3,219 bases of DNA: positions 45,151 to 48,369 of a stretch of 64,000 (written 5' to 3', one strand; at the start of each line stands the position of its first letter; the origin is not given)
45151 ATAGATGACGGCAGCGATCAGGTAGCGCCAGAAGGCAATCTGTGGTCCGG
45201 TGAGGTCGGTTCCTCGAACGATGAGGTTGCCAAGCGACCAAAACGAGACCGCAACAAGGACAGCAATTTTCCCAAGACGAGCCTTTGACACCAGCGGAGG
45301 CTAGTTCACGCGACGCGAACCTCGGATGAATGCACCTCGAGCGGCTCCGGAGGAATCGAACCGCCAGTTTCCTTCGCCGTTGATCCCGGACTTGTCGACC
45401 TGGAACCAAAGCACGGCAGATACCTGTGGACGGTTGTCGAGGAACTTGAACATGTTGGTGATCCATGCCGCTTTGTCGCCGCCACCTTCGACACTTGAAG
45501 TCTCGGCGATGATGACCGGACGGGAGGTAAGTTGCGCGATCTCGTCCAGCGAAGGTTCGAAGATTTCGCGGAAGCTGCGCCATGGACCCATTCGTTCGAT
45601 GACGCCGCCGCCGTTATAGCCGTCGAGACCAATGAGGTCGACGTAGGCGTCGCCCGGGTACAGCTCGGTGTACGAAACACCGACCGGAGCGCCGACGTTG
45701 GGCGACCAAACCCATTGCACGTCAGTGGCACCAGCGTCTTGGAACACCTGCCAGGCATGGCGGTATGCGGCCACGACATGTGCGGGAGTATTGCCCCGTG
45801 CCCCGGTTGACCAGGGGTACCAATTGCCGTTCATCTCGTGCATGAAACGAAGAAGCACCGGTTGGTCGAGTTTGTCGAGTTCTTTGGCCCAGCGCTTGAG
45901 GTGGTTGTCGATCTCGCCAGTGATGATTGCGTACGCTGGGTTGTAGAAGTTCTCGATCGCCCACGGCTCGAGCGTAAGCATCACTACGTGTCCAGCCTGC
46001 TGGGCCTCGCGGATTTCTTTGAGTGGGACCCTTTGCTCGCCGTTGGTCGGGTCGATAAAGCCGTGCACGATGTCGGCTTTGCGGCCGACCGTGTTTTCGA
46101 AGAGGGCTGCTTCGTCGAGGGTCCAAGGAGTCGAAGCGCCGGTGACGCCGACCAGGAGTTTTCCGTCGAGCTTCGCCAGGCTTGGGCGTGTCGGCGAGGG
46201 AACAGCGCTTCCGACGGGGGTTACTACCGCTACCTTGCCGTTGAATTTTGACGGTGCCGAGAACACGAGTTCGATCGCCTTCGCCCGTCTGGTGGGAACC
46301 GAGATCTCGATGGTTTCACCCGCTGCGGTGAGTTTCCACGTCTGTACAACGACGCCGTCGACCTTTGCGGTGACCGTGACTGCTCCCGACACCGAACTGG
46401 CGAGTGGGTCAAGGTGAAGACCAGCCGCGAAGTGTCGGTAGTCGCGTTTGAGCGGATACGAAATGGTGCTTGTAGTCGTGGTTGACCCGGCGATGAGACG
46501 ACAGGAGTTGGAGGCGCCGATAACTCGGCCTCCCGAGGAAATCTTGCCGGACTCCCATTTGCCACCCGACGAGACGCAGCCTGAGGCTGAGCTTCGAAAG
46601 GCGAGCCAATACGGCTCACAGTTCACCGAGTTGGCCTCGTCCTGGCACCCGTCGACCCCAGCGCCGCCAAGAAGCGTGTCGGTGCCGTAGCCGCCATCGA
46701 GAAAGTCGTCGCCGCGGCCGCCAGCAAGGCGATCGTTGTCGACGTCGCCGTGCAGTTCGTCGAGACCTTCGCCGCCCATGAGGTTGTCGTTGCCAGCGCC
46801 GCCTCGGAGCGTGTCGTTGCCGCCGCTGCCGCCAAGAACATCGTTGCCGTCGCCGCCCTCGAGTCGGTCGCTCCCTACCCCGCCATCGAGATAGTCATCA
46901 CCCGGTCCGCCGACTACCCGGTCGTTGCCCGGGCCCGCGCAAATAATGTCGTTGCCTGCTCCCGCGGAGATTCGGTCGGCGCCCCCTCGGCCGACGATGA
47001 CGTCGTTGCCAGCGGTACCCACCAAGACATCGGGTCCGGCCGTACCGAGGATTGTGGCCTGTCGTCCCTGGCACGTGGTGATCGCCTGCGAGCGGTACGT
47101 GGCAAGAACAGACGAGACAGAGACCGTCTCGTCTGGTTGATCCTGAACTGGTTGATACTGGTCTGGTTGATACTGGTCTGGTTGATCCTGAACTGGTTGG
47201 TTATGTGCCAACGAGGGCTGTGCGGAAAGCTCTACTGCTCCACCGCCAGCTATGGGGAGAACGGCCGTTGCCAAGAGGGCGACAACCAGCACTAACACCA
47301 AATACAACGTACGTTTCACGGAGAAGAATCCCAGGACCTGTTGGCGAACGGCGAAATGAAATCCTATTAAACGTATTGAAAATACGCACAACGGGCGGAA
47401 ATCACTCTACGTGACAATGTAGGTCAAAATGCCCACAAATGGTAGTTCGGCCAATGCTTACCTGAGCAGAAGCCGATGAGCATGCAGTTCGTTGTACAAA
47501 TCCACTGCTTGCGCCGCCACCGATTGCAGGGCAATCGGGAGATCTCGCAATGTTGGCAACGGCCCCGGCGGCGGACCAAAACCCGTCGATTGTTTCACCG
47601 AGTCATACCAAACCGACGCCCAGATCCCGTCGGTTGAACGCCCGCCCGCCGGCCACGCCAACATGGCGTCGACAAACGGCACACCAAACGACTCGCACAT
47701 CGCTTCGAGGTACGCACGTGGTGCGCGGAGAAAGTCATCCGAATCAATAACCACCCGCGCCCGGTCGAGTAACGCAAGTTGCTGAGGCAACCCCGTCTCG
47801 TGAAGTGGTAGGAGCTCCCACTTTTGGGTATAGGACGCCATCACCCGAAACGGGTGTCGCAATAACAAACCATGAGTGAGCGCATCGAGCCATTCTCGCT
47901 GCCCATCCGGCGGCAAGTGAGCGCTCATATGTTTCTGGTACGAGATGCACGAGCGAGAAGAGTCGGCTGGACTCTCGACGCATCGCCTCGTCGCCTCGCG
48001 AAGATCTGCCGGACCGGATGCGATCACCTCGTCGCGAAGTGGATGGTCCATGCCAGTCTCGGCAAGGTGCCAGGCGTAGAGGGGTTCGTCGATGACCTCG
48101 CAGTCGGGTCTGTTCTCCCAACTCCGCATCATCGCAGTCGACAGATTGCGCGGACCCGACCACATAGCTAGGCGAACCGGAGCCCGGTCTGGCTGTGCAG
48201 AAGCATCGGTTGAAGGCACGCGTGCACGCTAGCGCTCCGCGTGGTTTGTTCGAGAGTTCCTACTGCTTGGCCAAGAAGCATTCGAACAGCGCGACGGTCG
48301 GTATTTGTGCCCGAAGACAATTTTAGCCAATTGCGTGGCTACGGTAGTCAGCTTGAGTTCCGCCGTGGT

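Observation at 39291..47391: PilZ-coupled BcsA-like glycan synthase clustered with two GH26 hydrolases instead of a GH8/GH6 cellulase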

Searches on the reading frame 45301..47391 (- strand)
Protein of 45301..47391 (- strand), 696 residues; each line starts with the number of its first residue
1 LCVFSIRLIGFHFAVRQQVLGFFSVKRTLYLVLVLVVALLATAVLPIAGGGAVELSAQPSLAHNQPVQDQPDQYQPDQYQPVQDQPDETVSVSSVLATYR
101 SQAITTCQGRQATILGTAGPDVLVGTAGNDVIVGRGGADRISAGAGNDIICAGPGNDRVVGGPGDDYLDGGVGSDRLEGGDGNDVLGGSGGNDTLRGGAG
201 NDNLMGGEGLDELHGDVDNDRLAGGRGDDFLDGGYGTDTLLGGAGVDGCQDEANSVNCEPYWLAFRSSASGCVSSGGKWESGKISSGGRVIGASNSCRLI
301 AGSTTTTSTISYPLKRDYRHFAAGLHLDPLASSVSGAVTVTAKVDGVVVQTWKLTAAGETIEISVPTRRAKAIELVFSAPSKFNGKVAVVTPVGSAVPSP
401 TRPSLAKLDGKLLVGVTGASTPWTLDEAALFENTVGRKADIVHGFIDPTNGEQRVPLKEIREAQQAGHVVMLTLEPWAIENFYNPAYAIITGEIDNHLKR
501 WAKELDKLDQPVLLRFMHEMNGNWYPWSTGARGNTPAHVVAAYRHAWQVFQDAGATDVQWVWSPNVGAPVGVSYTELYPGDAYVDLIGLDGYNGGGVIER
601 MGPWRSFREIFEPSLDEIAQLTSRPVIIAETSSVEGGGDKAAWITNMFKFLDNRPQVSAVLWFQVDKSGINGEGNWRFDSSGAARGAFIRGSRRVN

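Call 3: search_protein_families(library=pfam, proteins=[window:45301-47391:-], max_evalue=0.01)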
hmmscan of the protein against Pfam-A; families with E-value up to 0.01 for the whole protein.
window:45301-47391:- (696 aa): 2 families
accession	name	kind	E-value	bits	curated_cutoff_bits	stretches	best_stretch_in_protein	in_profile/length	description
PF00353.25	HemolysinCabind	-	2.4e-31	107.7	23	4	116-150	2-36/36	RTX calcium-binding nonapeptide repeat (4 copies)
PF02156.21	Glyco_hydro_26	-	1.5e-18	67.7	20.2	1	484-648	126-283/311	Glycosyl hydrolase family 26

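Call 7: search_protein_families(library=ncbifam, proteins=[window:45301-47391:-], max_evalue=0.01)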
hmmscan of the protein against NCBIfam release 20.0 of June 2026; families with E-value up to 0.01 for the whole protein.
window:45301-47391:- (696 aa): 8 families
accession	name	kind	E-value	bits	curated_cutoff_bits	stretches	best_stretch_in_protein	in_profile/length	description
NF033943.0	RTX_toxin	subfamily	1.2e-27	96.5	1000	2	123-247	672-797/930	RTX family hemolysin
NF046115.1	Ca_rpt_SMc04171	equivalog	9e-20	71.3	625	2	175-248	415-488/574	SMc04171 family calcium-binding repeat protein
NF033203.1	entero_EhxA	exception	5.5e-14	51.3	2000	1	123-247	705-829/997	enterohemolysin EhxA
NF035945.1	Zn_serralysin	subfamily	1.4e-10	41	500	3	114-150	331-367/462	serralysin family metalloprotease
NF050046.1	PueAB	exception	2.1e-07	29.8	670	1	111-158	369-416/616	polyurethane esterase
NF053766.1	ZapA_metallo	exception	2.3e-07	30.2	940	2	124-175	334-385/483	ZapA family metalloprotease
NF051884.1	ProteaseSapA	equivalog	0.00057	18.7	1200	1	186-239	306-359/644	protease SapA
NF052454.1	BtaGlycanEglC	equivalog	0.0096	14.9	700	0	111-152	109-152/459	endo-1,3-1,4-beta-glycanase EglC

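Call 19: search_solved_structures(query=window:45301-47391:-, max_evalue=1, show_alignments=1)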
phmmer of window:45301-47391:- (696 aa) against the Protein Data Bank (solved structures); distinct sequences matched with E-value up to 1: 78 (the best 60 are shown).
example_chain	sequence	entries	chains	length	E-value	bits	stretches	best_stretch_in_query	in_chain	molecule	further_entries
2vi0_A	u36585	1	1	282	4.7e-42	147.3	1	429-688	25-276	Endoglucanase H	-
2v3g_A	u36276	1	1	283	5.7e-42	147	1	429-688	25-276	ENDOGLUCANASE H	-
2bvd_A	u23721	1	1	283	6.5e-42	146.8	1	429-688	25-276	ENDOGLUCANASE H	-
2bv9_A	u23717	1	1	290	6.9e-42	146.7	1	429-688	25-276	ENDOGLUCANASE H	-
2cip_A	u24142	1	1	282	1.4e-41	145.7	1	429-688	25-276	ENDOGLUCANASE H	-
2cit_A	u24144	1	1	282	3.9e-41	144.2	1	429-688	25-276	ENDOGLUCANASE H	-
6zpl_C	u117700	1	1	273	5.2e-41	143.8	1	430-688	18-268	Endoglucanase H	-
8xvi_R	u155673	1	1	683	3.6e-40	141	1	429-688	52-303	Endoglucanase H,Endothelin-1 receptor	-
8xvj_R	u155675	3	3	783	4.7e-40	140.6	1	429-688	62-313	Endoglucanase H,Endothelin-1 receptor,Soluble cytochrome b562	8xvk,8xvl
7xp4_R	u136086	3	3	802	4.8e-40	140.6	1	429-688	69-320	Endoglucanase H,Taste receptor type 2 member 46,Endoglucanase H,Taste receptor type 2 memb | Endoglucanase H,Taste receptor type 2 member 46,Bitter taste recept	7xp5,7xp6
7usl_C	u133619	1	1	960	5.1e-35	124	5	113-204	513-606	Bifunctional hemolysin-adenylate cyclase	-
7rah_E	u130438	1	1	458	2.6e-24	88.6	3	113-211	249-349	Bifunctional adenylate cyclase toxin/hemolysin CyaA,Bifunctional adenylate cyclase toxin/h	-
6sus_A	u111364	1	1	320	3.9e-13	51.7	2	122-250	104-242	Bifunctional hemolysin/adenylate cyclase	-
9p6c_A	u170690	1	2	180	4.3e-12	48.2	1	115-205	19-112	Hemolysin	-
4yn5_A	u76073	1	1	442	5.9e-10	41.1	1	511-594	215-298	Mannan endo-1,4-beta-mannosidase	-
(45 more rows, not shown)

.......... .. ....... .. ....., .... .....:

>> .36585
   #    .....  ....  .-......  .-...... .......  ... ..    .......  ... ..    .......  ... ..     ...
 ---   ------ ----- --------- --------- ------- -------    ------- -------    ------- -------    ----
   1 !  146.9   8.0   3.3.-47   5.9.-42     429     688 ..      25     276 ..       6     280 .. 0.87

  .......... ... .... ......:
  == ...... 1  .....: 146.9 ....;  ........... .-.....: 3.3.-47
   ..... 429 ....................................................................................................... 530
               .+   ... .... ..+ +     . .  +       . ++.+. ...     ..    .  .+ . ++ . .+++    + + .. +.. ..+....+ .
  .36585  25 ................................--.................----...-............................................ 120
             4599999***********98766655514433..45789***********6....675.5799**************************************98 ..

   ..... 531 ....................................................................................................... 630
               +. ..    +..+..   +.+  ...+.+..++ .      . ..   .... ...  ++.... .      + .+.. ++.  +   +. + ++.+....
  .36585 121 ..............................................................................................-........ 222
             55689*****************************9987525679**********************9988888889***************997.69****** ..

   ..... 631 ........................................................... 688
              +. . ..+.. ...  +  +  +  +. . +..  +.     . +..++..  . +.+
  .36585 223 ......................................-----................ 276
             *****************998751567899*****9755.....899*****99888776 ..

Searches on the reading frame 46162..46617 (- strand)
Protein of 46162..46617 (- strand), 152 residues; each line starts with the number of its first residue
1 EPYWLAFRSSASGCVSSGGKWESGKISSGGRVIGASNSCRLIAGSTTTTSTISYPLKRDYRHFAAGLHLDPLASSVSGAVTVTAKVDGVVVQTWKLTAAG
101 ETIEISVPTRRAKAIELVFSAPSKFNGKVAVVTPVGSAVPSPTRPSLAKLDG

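Call 51: search_protein_families(library=pfam, proteins=[window:46162-46617:-], max_evalue=0.01)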
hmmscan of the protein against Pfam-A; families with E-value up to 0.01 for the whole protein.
seq(152 aa): 1 family
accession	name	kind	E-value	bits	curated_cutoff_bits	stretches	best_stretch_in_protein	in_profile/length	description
PF08305.17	NPCBM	-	0.0015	19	23.9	1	47-121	45-119/137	NPCBM/NEW2 domain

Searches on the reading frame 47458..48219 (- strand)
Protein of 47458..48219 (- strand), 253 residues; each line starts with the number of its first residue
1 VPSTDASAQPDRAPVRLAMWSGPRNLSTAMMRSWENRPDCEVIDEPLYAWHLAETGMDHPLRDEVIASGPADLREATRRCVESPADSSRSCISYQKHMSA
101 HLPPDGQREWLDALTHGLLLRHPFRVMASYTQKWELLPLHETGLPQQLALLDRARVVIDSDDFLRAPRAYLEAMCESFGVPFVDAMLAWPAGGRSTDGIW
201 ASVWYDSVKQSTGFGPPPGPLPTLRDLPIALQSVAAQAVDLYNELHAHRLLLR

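Call 3: search_protein_families(library=pfam, proteins=[window:47458-48219:-], max_evalue=0.01)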
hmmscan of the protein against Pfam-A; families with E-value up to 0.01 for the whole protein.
window:47458-48219:- (253 aa): 1 family
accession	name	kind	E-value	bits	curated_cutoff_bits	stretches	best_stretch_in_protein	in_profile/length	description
PF19798.5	Sulfotransfer_5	-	9.6e-62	208.8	23.2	1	16-225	2-207/226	Sulfotransferase domain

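Call 7: search_protein_families(library=ncbifam, proteins=[window:47458-48219:-], max_evalue=0.01)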
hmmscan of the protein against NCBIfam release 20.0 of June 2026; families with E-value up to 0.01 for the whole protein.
window:47458-48219:- (253 aa): 0 families

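Call 64: search_solved_structures(query=window:47458-48219:-, max_evalue=1)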
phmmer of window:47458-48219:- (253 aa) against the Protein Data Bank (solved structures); distinct sequences matched with E-value up to 1: 4.
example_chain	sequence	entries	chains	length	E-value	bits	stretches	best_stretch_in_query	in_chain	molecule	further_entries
4gox_A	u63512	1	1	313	0.0057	19.3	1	156-200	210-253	Polyketide synthase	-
6xxe_A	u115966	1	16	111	0.5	12.9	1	144-202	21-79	Uncharacterized protein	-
4gbm_A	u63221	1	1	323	0.6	12.7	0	157-202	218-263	CurM Sulfotransferase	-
1att_A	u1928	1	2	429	0.84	12.2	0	100-138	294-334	ANTITHROMBIN III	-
